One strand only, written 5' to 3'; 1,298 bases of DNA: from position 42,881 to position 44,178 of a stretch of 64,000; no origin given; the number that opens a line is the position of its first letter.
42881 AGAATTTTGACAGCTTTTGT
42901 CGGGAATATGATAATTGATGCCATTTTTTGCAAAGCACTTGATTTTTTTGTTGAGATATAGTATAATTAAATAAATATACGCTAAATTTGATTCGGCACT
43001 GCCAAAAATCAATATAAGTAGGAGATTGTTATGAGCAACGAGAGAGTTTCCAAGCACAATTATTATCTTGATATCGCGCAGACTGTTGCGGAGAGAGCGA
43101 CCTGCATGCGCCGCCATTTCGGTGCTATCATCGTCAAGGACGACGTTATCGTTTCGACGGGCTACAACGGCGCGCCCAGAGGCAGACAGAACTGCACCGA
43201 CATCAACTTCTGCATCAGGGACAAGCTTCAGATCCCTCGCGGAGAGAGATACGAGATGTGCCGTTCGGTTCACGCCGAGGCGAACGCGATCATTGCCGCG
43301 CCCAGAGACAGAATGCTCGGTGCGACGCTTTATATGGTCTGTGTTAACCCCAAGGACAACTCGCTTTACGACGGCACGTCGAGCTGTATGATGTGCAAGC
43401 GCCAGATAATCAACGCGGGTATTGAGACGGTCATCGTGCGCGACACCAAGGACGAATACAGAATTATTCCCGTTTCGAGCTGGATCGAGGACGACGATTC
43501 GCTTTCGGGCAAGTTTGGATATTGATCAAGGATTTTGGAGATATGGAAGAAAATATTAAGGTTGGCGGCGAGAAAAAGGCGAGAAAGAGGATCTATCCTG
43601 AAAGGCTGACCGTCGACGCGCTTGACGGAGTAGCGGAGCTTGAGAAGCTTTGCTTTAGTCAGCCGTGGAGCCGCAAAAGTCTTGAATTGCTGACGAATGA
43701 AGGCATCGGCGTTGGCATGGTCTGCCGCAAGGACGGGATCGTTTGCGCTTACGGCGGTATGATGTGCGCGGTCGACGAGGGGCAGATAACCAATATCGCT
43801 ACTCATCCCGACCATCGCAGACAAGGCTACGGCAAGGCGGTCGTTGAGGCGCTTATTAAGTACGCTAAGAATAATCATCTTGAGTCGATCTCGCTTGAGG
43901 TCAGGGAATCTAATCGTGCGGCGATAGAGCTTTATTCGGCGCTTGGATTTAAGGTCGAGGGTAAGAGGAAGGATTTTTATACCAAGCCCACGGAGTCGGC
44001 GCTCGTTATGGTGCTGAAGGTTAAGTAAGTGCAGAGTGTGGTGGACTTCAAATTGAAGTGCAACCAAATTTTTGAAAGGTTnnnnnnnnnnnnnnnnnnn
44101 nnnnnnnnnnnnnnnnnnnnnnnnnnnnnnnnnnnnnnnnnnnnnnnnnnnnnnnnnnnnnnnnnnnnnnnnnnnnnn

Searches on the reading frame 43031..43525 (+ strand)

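Call 6: search_protein_families(library=ncbifam, proteins=[window:43031-43525:+])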
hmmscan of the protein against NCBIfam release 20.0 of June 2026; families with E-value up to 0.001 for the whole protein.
window:43031-43525:+ (164 aa): 3 families
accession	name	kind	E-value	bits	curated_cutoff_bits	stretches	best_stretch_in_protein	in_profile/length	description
TIGR02571.1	ComEB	equivalog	1.9e-15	57.1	219.45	1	4-140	1-119/151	ComE operon protein 2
NF041025.1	antiphage_deaminase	equivalog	1.7e-13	50.2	400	2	72-135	330-384/437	anti-phage dCTP deaminase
NF008113.2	PRK10860.1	equivalog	0.00063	19.6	150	0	7-47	5-46/165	tRNA adenosine(34) deaminase TadA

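Call 7: search_protein_families(library=pfam, proteins=[window:43031-43525:+])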
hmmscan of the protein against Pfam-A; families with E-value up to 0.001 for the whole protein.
window:43031-43525:+ (164 aa): 2 families
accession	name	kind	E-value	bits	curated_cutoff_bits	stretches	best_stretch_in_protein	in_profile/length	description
PF00383.29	dCMP_cyt_deam_1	-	3.7e-18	65.7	25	1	7-136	2-100/102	Cytidine and deoxycytidylate deaminase zinc-binding region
PF14437.12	MafB19-deam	-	2.1e-09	37.9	27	1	8-136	3-99/142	MafB19-like deaminase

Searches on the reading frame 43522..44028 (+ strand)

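Call 6: search_protein_families(library=ncbifam, proteins=[window:43522-44028:+])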
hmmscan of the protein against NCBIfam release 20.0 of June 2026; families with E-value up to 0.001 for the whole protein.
window:43522-44028:+ (168 aa): 20 families
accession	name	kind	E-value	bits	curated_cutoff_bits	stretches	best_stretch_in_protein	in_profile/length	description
TIGR01575.1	rimI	equivalog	1.6e-31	109.2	86.4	1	34-163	2-132/132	ribosomal protein S18-alanine N-acetyltransferase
NF007025.1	PRK09491.1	equivalog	1.3e-22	80.4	173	1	29-166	6-144/145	ribosomal protein S18-alanine N-acetyltransferase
TIGR03448.1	mycothiol_MshD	equivalog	1e-09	38.1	163.1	2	92-145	234-287/294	mycothiol synthase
NF049894.1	CG3035_N_ac_Glu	equivalog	4.4e-09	36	280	1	89-146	235-292/300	N-acetylglutamate synthase, CG3035 family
TIGR03585.1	PseH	equivalog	7.6e-09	35.8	93.1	1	94-162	84-152/156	UDP-4-amino-4,6-dideoxy-N-acetyl-beta-L-altrosamine N-acetyltransferase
NF002959.0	PRK03624.1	equivalog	2.7e-08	33.6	124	1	86-146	72-132/147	GNAT family acetyltransferase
NF000360.1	sat4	exception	1.1e-06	28.8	380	1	89-153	99-163/180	streptothricin N-acetyltransferase Sat4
NF053587.1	SpmdActasePaiA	equivalog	3.3e-06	27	250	1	89-155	93-158/172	spermidine/spermine N(1)-acetyltransferase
NF007853.0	PRK10562.1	equivalog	4.9e-06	26.8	125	1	84-155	66-132/146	N-acetyltransferase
NF040503.1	resist_ArsN1a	equivalog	6.4e-06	26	170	1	92-147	82-137/159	arsinothricin resistance N-acetyltransferase ArsN1 family A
NF008212.0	PRK10975.1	equivalog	8.5e-06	25.7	219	1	86-150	163-227/232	dTDP-4-amino-4,6-dideoxy-D-galactose acyltransferase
NF007807.0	PRK10514.1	equivalog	1.1e-05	25.3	134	1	84-149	68-128/147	acetyltransferase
NF000359.1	sat3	exception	1.8e-05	24.8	360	1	58-153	66-162/180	streptothricin N-acetyltransferase Sat3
TIGR03103.1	trio_acet_GNAT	equivalog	3.1e-05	22.7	569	1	91-144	160-213/547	N-acetylglutaminylglutamine synthetase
NF040501.1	resist_ArsN2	equivalog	5.5e-05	22.8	125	1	69-126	30-88/133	arsenic resistance N-acetyltransferase ArsN2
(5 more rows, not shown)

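Call 7: search_protein_families(library=pfam, proteins=[window:43522-44028:+])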
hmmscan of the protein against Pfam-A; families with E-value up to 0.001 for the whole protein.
window:43522-44028:+ (168 aa): 10 families
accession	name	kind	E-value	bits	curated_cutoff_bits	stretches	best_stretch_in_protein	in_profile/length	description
PF00583.31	Acetyltransf_1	-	2.6e-19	70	20.7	1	36-143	3-116/116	Acetyltransferase (GNAT) family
PF13508.13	Acetyltransf_7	-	1.2e-13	51.6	27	1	67-145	7-84/84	Acetyltransferase (GNAT) domain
PF08445.16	FR47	-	1.8e-12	47.5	22.1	1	76-146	12-80/86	FR47-like protein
PF13673.13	Acetyltransf_10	-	4.5e-11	43.3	23.6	1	64-149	32-113/128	Acetyltransferase (GNAT) domain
PF13420.13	Acetyltransf_4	-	4.9e-09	36.8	24.3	1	95-155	85-146/155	Acetyltransferase (GNAT) domain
PF12746.13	GNAT_acetyltran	-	7.2e-09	36.1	26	1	54-147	150-238/243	GNAT acetyltransferase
PF13302.13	Acetyltransf_3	-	4.9e-07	31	25.4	1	58-144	50-138/138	Acetyltransferase (GNAT) domain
PF13718.12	GNAT_acetyltr_2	-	7.7e-05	22.6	24.6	1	88-131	98-141/229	GNAT acetyltransferase 2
PF13527.13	Acetyltransf_9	-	0.00012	22.5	25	1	86-125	72-111/127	Acetyltransferase (GNAT) domain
PF13523.12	Acetyltransf_8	-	0.00046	20.3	27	1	95-148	88-142/145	Acetyltransferase (GNAT) domain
